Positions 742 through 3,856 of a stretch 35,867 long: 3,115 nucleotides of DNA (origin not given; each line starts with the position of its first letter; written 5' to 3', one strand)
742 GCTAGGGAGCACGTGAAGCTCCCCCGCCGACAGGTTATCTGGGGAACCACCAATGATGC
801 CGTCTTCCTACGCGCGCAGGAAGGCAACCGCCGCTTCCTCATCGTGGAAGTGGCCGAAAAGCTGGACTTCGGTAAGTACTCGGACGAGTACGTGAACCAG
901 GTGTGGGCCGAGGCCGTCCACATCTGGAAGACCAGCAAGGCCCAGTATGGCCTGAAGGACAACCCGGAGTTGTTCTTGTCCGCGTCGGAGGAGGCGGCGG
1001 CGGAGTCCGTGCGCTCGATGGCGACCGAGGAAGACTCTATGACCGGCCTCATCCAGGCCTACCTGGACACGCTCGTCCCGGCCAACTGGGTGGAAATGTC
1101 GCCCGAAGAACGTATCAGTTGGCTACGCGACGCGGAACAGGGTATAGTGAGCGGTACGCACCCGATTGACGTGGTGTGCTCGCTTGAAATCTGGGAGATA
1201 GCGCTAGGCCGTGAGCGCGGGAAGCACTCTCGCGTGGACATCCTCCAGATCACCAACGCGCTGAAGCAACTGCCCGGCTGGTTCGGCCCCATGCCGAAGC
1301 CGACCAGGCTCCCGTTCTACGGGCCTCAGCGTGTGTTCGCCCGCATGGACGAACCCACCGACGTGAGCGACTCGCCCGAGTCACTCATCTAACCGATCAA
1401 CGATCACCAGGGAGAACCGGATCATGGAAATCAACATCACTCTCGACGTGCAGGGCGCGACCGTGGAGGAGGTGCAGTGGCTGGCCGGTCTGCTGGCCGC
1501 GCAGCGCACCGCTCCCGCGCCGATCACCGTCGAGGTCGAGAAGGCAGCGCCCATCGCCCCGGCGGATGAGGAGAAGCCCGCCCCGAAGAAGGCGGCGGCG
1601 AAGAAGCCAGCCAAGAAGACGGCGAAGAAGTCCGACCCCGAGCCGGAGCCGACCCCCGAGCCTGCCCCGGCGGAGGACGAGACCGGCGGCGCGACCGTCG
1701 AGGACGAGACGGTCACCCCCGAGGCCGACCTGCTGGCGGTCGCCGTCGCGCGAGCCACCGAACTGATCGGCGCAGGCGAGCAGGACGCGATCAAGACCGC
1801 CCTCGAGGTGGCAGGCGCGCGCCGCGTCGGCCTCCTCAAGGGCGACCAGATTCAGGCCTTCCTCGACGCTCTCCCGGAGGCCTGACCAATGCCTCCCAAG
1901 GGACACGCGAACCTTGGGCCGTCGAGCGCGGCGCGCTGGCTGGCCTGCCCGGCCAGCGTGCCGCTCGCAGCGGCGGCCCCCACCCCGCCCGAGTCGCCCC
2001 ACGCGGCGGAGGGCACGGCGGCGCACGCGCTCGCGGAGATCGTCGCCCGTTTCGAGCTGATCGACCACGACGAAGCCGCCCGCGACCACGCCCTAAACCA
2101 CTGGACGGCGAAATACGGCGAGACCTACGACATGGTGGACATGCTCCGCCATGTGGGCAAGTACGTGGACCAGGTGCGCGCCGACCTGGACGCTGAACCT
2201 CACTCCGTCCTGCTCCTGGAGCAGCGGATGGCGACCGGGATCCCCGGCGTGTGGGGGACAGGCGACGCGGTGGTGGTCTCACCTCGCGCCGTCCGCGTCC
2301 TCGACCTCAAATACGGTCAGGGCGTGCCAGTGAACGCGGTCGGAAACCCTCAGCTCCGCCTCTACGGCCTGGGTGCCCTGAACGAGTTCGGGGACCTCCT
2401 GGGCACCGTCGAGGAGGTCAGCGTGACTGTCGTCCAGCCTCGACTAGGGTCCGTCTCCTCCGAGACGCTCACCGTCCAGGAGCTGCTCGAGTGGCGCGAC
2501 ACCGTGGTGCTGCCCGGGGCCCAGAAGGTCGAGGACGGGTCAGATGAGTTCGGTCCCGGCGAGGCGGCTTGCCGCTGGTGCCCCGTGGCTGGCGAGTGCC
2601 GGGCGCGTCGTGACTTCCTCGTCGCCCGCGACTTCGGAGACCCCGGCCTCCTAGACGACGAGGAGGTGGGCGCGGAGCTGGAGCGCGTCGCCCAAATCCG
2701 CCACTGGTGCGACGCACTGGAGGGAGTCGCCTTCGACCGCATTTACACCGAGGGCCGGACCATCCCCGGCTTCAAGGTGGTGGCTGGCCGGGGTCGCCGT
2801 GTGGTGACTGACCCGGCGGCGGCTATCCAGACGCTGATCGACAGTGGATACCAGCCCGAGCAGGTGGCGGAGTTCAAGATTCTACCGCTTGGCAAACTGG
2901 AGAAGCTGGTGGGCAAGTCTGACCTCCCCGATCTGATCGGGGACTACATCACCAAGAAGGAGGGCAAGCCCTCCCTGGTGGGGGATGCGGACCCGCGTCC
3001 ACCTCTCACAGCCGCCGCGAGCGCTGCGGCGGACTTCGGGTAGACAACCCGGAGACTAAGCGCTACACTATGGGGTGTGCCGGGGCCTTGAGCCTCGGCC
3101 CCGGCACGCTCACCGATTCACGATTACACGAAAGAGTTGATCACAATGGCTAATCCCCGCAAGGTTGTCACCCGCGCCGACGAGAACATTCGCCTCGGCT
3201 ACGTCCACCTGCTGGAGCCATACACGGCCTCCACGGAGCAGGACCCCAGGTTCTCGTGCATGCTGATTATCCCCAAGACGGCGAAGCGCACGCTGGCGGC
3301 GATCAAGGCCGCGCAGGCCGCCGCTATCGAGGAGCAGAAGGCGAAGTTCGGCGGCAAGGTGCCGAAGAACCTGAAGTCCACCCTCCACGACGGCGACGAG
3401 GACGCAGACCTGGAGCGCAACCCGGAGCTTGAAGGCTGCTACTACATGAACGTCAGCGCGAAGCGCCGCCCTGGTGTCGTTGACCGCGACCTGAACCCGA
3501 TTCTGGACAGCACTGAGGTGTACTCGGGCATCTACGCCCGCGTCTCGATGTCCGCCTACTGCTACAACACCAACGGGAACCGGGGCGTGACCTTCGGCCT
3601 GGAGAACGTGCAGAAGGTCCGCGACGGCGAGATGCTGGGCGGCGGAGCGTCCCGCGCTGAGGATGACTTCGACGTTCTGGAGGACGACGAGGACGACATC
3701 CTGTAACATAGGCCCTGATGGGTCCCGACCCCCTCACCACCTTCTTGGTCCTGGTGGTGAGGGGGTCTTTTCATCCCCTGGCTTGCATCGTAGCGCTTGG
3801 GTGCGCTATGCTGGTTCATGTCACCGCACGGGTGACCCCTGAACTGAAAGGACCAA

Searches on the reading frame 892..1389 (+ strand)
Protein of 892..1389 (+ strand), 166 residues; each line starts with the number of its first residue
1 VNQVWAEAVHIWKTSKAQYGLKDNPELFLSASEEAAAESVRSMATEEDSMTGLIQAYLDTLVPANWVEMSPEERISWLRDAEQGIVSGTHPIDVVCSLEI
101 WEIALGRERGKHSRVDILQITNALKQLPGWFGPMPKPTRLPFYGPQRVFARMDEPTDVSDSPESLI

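Call 76: predict_structure(protein=window:892-1389:+)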
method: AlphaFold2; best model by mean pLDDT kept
length: 166 residues; sequences in the alignment: 1
mean_pLDDT: 56.8   pTM: 0.45
mean pLDDT of the five models: 56.8, 43.6, 42.0, 40.7, 38.1
residues with pLDDT >= 90: 0; 70-90: 29; 50-70: 85; < 50: 52
segments of 3 or more residues with pLDDT < 50: 22-29, 110-116, 130-161, 163-166
pLDDT, mean of each block of 10 residues (from residue 1): 58 59 48 61 64 71 79 77 66 66 56 50 55 38 29 41 43
secondary structure, 60 per line:
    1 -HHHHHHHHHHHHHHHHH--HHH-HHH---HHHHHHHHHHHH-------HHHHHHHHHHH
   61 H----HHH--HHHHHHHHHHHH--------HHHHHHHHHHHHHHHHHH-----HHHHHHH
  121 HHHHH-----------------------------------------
elements in order: H2-18 H31-42 H50-61 H71-82 H91-108 H114-125

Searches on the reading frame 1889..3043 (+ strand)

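Call 25: search_protein_families(library=pfam, proteins=[window:1889-3043:+], max_evalue=0.01)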
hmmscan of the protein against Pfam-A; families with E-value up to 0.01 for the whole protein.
window:1889-3043:+ (384 aa): 2 families
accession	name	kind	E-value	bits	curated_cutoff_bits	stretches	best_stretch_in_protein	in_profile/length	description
PF10926.14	DUF2800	-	7.9e-94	315.3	21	1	6-371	1-368/368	Protein of unknown function (DUF2800)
PF12705.13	PDDEXK_1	-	1.5e-12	48.5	22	1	11-238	4-247/247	PD-(D/E)XK nuclease superfamily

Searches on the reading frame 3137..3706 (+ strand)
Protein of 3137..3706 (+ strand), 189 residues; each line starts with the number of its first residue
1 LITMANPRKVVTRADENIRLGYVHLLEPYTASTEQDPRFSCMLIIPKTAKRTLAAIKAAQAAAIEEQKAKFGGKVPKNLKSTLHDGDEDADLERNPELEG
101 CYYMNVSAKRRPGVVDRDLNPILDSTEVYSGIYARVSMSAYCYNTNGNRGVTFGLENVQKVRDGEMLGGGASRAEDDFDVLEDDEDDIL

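Call 25: search_protein_families(library=pfam, proteins=[window:3137-3706:+], max_evalue=0.01)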
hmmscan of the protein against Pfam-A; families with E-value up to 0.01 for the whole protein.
window:3137-3706:+ (189 aa): 1 family
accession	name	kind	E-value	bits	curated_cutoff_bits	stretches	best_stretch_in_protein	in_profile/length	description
PF10991.15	Enc34_ssDNA-bd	-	2.9e-60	203.4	26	1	16-189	6-176/176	Enterobacter phage Enc34, ssDNA-binding protein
